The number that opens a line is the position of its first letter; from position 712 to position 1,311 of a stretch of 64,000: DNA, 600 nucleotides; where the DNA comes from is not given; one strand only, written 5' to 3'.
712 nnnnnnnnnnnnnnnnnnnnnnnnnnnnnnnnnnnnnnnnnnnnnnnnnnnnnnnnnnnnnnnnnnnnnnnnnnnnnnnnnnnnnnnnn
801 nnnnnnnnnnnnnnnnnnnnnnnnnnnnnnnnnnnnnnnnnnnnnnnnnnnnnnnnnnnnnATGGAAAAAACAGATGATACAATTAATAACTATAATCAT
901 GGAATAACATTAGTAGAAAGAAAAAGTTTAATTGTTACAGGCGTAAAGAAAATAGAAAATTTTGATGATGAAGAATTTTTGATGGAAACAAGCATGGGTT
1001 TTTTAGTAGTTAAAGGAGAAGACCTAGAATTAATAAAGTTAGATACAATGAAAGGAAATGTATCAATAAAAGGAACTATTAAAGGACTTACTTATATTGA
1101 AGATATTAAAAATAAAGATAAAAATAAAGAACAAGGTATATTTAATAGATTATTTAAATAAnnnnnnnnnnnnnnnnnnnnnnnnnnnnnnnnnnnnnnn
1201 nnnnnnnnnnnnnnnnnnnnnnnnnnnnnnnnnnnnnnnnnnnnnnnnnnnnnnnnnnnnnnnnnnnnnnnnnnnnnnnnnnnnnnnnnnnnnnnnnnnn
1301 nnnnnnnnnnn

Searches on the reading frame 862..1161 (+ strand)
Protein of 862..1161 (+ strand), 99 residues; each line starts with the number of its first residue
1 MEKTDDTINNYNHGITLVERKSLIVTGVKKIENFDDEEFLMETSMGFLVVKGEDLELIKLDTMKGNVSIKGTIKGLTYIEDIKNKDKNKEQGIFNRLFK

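Call 10: search_protein_families(library=pfam, proteins=[window:862-1161:+])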
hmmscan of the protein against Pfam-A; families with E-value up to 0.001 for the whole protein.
window:862-1161:+ (99 aa): 1 family
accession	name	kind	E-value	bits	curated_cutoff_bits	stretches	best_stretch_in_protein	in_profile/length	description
PF07873.16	YabP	-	1.9e-18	66.5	27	1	13-78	1-64/64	YabP family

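Call 17: find_encoding_contigs(protein=window:862-1161:+, flank=3000, max_places=10)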
Protein window:862-1161:+ (99 aa): 23 contigs read that carry it; 5 places shown.
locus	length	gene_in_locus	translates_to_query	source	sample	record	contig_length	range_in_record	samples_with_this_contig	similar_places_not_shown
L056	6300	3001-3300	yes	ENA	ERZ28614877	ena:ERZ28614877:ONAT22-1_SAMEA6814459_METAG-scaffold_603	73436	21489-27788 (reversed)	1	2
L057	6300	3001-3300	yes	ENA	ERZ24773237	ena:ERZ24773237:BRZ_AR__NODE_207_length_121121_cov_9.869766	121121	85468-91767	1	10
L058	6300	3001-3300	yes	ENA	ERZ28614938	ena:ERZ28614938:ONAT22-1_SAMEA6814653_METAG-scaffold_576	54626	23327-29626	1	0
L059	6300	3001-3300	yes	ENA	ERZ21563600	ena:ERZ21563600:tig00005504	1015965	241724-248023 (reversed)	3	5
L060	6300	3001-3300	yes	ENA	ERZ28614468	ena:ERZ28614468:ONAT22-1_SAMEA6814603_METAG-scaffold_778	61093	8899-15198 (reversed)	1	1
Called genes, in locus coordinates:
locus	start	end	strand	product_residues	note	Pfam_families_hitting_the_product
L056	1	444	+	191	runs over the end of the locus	-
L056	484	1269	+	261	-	PF00398:RrnaAD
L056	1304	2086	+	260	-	PF05582:Peptidase_U57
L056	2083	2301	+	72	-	PF06257:VEG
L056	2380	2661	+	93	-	PF04026:SpoVG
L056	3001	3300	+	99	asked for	PF07873:YabP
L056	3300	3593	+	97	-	PF09578:Spore_YabQ (weak)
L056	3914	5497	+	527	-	PF13522:GATase_6, PF13537:GATase_7, PF12481:DUF3700, PF00733:Asn_synthase, PF02540:NAD_synthase (weak), PF00733:Asn_synthase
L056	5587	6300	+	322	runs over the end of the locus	PF01368:DHH, PF02272:DHHA1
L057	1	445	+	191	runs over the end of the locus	-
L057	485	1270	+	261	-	PF00398:RrnaAD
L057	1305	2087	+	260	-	PF05582:Peptidase_U57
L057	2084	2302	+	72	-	PF06257:VEG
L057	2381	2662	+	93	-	PF04026:SpoVG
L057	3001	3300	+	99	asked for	PF07873:YabP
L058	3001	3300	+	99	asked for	PF07873:YabP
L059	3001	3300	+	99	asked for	PF07873:YabP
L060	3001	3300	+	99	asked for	PF07873:YabP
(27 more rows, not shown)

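Call 21: find_homologous_proteins(query=window:862-1161:+, max_evalue=1e-10)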
Query window:862-1161:+ (99 aa): 1469 proteins with E <= 1e-10 among 1472 candidates; the best 120 are listed.
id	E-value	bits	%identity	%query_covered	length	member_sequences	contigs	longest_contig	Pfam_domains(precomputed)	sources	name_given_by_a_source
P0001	8.4e-55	200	99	100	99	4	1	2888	PF07873.18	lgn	-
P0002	3.0e-53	195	96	100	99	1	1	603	PF07873.18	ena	-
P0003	1.1e-52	194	95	100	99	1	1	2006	PF07873.18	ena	-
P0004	7.1e-52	191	94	100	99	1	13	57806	PF07873.18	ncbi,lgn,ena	-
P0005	7.2e-52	191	94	100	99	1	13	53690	PF07873.18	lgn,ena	-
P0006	7.2e-52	191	94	100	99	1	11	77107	PF07873.18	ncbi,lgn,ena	-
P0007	7.4e-52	191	94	100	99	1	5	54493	PF07873.18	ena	-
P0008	2.7e-51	189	93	100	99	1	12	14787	PF07873.18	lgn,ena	-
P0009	2.9e-51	189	93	100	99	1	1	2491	PF07873.18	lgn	-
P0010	3.2e-51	189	93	100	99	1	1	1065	PF07873.18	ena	-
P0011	1.0e-50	187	92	100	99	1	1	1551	PF07873.18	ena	-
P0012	1.6e-50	187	92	100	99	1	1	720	PF07873.18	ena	-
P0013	1.2e-49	184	91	100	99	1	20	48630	PF07873.18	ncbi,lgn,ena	-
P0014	1.3e-49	184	92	100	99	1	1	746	PF07873.18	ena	-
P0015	6.5e-49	181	90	100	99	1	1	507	PF07873.18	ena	-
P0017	2.3e-46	173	86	100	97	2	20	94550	PF07873.18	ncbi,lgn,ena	-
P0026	5.5e-45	169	86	100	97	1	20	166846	PF07873.18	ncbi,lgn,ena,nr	ncbi:MAG: sporulation protein YabP [Bacilli bacterium]|nr:sporulation protein YabP [Bacilli bacteriu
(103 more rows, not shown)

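Call 22: find_encoding_contigs(protein=P0004, flank=10000, max_places=2)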
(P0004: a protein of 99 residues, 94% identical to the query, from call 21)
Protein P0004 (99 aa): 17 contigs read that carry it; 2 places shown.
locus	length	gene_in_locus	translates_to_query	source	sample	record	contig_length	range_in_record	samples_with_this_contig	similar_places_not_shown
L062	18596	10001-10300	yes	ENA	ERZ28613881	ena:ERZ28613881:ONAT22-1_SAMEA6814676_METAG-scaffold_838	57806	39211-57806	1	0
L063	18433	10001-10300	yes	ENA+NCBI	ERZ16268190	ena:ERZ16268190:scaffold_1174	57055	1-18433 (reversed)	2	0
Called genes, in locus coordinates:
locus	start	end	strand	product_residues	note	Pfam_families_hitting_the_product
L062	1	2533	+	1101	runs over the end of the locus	PF17757:UvrB_inter, PF02559:CarD_TRCF_RID, PF00270:DEAD, PF00271:Helicase_C, PF03461:TRCF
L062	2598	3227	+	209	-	-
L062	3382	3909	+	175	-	PF04014:MazE_antitoxin, PF15714:SpoVT_C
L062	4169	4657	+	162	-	PF00692:dUTPase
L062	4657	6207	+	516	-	PF00133:tRNA-synt_1, PF01406:tRNA-synt_1e (faint), PF01921:tRNA-synt_1f (faint), PF09334:tRNA-synt_1g, PF00133:tRNA-synt_1, PF19303:Anticodon_3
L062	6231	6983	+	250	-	PF01026:TatD_DNase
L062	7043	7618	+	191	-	-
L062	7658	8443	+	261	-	PF00398:RrnaAD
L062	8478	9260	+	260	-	PF05582:Peptidase_U57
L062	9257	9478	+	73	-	PF06257:VEG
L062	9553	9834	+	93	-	PF04026:SpoVG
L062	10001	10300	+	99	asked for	PF07873:YabP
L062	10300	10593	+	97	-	PF09578:Spore_YabQ (weak)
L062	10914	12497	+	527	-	PF13522:GATase_6, PF13537:GATase_7, PF12481:DUF3700, PF00733:Asn_synthase, PF02540:NAD_synthase (weak), PF00733:Asn_synthase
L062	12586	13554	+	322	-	PF01368:DHH, PF02272:DHHA1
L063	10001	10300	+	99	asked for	PF07873:YabP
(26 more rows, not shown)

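Call 23: find_encoding_contigs(protein=P0013, flank=10000, max_places=2)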
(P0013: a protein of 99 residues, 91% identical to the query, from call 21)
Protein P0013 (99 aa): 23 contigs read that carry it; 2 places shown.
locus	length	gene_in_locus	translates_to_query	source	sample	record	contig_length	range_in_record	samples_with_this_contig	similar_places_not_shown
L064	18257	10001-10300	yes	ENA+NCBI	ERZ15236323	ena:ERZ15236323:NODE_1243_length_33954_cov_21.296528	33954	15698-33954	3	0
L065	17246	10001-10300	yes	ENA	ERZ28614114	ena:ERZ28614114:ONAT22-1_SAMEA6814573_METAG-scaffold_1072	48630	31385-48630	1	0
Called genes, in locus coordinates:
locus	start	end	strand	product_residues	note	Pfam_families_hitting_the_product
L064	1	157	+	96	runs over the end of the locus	PF01250:Ribosomal_S6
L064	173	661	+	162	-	PF00436:SSB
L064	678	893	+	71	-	PF01084:Ribosomal_S18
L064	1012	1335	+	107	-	-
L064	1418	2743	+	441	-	PF01171:ATP_bind_3, PF11734:TilS_C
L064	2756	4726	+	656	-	PF06480:FtsH_ext, PF00004:AAA, PF07728:AAA_5 (weak), PF17862:AAA_lid_3, PF01434:Peptidase_M41, PF07498:Rho_N (weak)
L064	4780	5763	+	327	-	PF00724:Oxidored_FMN (faint), PF01207:Dus, PF01180:DHO_dh (faint), PF00977:His_biosynth (weak)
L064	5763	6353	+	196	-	PF06271:RDD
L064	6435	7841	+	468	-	PF03606:DcuC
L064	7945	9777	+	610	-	PF07963:N_methyl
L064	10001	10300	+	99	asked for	PF07873:YabP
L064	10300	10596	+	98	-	PF09578:Spore_YabQ (weak)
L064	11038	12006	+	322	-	PF01368:DHH, PF02272:DHHA1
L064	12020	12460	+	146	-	PF01281:Ribosomal_L9_N, PF03948:Ribosomal_L9_C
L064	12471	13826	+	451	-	PF00772:DnaB, PF13481:AAA_25, PF03796:DnaB_C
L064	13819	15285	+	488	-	PF01476:LysM (weak), PF07501:G5, PF01551:Peptidase_M23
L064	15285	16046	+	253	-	PF00753:Lactamase_B, PF23023:Anti-Pycsar_Apyc1, PF16661:Lactamase_B_6 (weak), PF12706:Lactamase_B_2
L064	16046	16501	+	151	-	PF02590:SPOUT_MTase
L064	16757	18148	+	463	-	-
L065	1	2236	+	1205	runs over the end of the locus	PF04563:RNA_pol_Rpb2_1, PF04561:RNA_pol_Rpb2_2, PF04565:RNA_pol_Rpb2_3, PF10385:RNA_pol_Rpb2_45, PF00562:RNA_pol_Rpb2_6, PF04560:RNA_pol_Rpb2_7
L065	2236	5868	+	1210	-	PF04997:RNA_pol_Rpb1_1, PF00623:RNA_pol_Rpb1_2, PF04983:RNA_pol_Rpb1_3, PF05000:RNA_pol_Rpb1_4, PF04998:RNA_pol_Rpb1_5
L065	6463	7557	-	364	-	-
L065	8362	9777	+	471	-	-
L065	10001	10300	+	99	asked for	PF07873:YabP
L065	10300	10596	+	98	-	PF09578:Spore_YabQ (weak)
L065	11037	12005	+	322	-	PF01368:DHH, PF02272:DHHA1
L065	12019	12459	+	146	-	PF01281:Ribosomal_L9_N, PF03948:Ribosomal_L9_C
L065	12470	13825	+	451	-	PF00772:DnaB, PF13481:AAA_25, PF03796:DnaB_C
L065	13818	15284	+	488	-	PF01476:LysM (weak), PF07501:G5, PF01551:Peptidase_M23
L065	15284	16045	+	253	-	PF00753:Lactamase_B, PF23023:Anti-Pycsar_Apyc1, PF16661:Lactamase_B_6 (weak), PF12706:Lactamase_B_2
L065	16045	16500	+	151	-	PF02590:SPOUT_MTase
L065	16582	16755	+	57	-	-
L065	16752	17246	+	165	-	?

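Call 24: find_encoding_contigs(protein=P0017, flank=10000, max_places=2)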
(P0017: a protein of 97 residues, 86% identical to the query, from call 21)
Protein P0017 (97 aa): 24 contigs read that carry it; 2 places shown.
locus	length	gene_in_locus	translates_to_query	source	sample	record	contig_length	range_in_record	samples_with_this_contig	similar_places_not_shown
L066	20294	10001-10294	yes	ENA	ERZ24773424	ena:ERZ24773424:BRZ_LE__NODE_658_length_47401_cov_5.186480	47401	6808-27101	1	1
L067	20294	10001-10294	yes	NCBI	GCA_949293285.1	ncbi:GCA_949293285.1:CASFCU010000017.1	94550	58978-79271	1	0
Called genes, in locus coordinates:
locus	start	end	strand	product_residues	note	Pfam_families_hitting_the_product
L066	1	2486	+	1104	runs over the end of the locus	PF17757:UvrB_inter, PF02559:CarD_TRCF_RID, PF00270:DEAD, PF00271:Helicase_C, PF03461:TRCF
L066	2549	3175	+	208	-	-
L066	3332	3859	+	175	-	PF04014:MazE_antitoxin, PF15714:SpoVT_C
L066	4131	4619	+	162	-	PF00692:dUTPase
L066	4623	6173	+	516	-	PF00133:tRNA-synt_1, PF01406:tRNA-synt_1e (faint), PF01921:tRNA-synt_1f (faint), PF09334:tRNA-synt_1g, PF00133:tRNA-synt_1, PF08264:Anticodon_1, PF19303:Anticodon_3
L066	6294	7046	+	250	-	PF01026:TatD_DNase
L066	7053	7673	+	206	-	-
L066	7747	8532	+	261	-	PF00398:RrnaAD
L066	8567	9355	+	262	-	PF05582:Peptidase_U57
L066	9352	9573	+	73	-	PF06257:VEG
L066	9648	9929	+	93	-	PF04026:SpoVG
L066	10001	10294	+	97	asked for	PF07873:YabP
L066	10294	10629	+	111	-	PF09578:Spore_YabQ (weak)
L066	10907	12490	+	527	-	PF13522:GATase_6, PF13537:GATase_7, PF12481:DUF3700, PF00733:Asn_synthase, PF02540:NAD_synthase (weak), PF00733:Asn_synthase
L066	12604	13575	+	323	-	PF01368:DHH, PF02272:DHHA1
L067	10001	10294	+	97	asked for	PF07873:YabP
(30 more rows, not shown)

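Call 25: find_encoding_contigs(protein=P0026, flank=10000, max_places=2)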
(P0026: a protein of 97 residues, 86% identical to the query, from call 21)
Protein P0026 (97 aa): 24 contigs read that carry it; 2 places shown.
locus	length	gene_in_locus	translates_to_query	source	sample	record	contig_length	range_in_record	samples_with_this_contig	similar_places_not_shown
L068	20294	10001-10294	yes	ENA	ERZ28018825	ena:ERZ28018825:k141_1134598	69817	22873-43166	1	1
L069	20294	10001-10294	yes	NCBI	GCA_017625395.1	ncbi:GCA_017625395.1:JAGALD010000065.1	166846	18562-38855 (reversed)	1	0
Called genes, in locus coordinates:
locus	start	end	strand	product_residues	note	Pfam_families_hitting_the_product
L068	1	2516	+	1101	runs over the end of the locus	PF17757:UvrB_inter, PF02559:CarD_TRCF_RID, PF00270:DEAD, PF00271:Helicase_C, PF03461:TRCF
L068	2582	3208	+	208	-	-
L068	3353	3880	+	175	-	PF04014:MazE_antitoxin, PF15714:SpoVT_C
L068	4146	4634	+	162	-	PF00692:dUTPase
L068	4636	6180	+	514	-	PF00133:tRNA-synt_1, PF01406:tRNA-synt_1e (faint), PF01921:tRNA-synt_1f (faint), PF09334:tRNA-synt_1g, PF00133:tRNA-synt_1, PF08264:Anticodon_1, PF19303:Anticodon_3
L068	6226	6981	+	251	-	PF01026:TatD_DNase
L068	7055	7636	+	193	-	-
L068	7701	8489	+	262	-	PF00398:RrnaAD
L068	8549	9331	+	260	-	PF05582:Peptidase_U57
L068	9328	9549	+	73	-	PF06257:VEG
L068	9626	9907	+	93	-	PF04026:SpoVG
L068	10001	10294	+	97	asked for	PF07873:YabP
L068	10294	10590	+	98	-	PF09578:Spore_YabQ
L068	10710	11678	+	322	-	PF01368:DHH, PF02272:DHHA1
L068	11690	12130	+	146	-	PF01281:Ribosomal_L9_N, PF03948:Ribosomal_L9_C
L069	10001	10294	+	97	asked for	PF07873:YabP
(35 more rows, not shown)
